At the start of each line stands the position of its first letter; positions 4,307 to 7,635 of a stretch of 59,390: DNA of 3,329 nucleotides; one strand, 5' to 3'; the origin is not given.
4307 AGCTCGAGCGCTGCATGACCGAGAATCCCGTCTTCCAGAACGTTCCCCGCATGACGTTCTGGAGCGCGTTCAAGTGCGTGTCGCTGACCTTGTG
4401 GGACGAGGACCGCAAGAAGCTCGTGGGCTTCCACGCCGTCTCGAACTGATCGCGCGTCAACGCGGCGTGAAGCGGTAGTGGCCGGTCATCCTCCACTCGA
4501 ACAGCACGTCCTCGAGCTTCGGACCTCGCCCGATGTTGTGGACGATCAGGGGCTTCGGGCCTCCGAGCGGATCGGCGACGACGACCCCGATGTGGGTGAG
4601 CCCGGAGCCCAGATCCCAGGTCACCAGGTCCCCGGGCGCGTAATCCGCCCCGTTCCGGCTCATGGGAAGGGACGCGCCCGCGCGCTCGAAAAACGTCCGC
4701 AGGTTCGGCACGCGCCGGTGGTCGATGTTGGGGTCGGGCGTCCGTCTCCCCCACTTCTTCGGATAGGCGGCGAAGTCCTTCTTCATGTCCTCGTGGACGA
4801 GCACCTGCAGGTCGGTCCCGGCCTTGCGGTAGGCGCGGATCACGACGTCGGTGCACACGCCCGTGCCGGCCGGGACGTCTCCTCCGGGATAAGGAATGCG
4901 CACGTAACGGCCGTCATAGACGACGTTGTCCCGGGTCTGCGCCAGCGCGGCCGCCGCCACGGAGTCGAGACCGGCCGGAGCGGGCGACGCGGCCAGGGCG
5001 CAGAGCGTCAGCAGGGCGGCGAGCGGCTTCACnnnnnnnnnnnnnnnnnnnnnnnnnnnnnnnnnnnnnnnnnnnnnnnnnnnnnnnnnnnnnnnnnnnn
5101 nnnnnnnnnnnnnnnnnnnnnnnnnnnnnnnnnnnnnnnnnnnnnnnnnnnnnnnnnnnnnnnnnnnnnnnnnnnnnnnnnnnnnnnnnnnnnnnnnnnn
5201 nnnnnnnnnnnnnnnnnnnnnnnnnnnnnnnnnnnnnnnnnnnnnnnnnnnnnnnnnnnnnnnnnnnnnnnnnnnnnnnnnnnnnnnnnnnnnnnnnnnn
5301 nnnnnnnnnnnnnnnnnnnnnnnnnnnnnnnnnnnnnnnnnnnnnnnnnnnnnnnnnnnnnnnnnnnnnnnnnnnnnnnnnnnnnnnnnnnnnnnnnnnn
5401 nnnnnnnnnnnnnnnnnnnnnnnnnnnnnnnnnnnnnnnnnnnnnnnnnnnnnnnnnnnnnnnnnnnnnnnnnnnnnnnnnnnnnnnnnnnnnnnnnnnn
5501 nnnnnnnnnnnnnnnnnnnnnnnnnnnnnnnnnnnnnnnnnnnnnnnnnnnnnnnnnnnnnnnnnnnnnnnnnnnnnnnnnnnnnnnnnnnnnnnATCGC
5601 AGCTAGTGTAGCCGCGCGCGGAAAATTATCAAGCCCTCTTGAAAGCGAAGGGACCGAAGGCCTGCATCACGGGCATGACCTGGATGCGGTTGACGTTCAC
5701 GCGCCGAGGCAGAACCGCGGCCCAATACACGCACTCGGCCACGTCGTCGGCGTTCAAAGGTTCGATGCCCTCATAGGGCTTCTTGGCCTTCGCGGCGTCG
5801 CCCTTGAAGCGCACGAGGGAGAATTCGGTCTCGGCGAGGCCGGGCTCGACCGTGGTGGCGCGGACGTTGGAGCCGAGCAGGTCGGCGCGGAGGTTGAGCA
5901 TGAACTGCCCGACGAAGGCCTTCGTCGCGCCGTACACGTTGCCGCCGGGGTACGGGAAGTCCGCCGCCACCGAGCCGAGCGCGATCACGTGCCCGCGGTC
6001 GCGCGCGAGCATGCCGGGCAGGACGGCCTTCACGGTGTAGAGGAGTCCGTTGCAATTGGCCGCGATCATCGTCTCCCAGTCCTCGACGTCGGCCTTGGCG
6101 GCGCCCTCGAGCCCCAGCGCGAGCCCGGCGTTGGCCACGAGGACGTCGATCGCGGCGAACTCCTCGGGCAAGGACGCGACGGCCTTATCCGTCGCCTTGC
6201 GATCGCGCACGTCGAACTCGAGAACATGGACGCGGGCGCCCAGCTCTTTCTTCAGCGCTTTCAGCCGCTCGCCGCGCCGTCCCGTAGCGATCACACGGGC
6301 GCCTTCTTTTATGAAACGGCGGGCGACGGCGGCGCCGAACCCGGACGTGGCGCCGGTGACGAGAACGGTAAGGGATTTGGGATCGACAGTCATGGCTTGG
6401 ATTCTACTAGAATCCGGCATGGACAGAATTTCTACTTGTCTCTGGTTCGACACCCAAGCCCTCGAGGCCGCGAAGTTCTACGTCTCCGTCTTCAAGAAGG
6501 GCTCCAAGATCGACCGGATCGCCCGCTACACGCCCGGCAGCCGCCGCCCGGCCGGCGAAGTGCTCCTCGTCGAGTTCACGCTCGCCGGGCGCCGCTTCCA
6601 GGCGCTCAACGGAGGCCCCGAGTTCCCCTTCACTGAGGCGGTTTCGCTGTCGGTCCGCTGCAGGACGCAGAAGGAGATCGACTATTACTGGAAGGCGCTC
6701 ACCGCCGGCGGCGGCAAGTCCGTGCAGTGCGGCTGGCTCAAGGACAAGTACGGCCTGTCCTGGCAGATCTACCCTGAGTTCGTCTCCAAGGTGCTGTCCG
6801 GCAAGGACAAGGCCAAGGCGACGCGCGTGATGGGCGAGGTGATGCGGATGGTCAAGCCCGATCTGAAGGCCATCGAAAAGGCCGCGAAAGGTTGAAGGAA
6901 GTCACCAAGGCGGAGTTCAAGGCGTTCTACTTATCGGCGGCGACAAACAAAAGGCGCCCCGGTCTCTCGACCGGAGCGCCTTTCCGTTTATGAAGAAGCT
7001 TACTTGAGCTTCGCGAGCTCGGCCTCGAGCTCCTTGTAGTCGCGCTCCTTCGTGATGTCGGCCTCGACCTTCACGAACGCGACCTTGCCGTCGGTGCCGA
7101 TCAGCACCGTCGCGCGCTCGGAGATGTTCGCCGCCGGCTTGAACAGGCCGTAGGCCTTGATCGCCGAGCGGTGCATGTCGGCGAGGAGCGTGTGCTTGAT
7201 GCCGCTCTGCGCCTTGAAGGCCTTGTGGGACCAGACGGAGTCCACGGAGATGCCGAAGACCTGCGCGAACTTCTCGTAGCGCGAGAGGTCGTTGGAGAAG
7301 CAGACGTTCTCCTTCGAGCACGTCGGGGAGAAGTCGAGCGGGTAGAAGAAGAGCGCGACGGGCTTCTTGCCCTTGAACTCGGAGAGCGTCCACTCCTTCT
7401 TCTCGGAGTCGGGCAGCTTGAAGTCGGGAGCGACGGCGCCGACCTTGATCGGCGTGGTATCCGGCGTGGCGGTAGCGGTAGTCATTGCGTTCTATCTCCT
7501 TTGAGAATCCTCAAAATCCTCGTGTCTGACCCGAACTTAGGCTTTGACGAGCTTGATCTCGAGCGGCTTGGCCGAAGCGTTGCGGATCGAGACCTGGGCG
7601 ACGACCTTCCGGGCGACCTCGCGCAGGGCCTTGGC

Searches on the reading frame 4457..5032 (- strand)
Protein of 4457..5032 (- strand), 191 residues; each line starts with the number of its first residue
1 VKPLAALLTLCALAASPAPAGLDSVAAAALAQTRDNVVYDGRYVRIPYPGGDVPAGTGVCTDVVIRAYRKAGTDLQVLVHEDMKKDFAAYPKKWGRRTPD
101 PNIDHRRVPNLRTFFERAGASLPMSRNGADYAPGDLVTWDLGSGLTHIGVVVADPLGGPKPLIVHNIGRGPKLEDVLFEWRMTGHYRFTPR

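Call 30: search_protein_families(library=pfam, proteins=[window:4457-5032:-], max_evalue=0.01)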
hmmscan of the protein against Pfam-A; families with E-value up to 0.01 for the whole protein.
window:4457-5032:- (191 aa): 1 family
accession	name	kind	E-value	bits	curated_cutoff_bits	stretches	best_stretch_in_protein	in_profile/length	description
PF06940.17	DUF1287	-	1.1e-67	227.3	25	1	27-188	2-163/163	Domain of unknown function (DUF1287)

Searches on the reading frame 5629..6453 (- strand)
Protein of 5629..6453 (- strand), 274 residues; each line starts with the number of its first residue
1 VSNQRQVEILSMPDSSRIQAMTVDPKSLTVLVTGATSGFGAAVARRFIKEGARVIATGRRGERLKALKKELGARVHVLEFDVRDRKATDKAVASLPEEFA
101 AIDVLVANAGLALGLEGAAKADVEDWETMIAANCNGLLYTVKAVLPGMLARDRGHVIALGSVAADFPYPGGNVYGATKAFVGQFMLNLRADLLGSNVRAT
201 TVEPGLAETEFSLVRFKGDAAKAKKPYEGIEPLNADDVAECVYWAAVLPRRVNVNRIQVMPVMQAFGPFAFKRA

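Call 30: search_protein_families(library=pfam, proteins=[window:5629-6453:-], max_evalue=0.01)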
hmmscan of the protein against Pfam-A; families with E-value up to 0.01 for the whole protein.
window:5629-6453:- (274 aa): 7 families
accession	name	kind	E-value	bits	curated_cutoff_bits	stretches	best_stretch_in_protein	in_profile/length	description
PF00106.31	adh_short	-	4.3e-50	170.4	26.6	1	29-211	2-186/195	short chain dehydrogenase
PF13561.12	adh_short_C2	-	5.4e-35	121.5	27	1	34-217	1-185/236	Enoyl-(Acyl carrier protein) reductase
PF08659.16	KR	-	4.2e-16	59.8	22.6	1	29-190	2-165/180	KR domain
PF01370.27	Epimerase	-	7e-07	29.3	20.9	1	30-109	1-72/240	NAD dependent epimerase/dehydratase family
PF05368.20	NmrA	-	0.00035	20.7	27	1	29-94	4-69/298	NmrA-like family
PF02719.21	Polysacc_synt_2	-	0.0029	17.3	20.2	0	30-216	1-168/293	Polysaccharide biosynthesis protein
PF03807.23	F420_oxidored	-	0.0032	18.5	21.6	1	39-77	10-50/94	NADP oxidoreductase coenzyme F420-dependent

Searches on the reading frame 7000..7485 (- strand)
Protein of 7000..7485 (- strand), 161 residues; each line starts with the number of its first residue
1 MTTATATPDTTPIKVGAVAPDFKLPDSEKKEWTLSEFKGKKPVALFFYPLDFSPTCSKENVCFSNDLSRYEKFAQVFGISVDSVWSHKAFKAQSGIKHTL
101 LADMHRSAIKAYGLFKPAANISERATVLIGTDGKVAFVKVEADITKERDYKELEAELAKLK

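Call 30: search_protein_families(library=pfam, proteins=[window:7000-7485:-], max_evalue=0.01)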
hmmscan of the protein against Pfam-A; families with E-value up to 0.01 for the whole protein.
window:7000-7485:- (161 aa): 2 families
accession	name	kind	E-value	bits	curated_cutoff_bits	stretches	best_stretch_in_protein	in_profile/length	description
PF00578.27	AhpC-TSA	-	3.3e-30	105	26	1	15-137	1-123/124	AhpC/TSA family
PF08534.16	Redoxin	-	2.1e-20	73.5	26.6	1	14-152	1-146/148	Redoxin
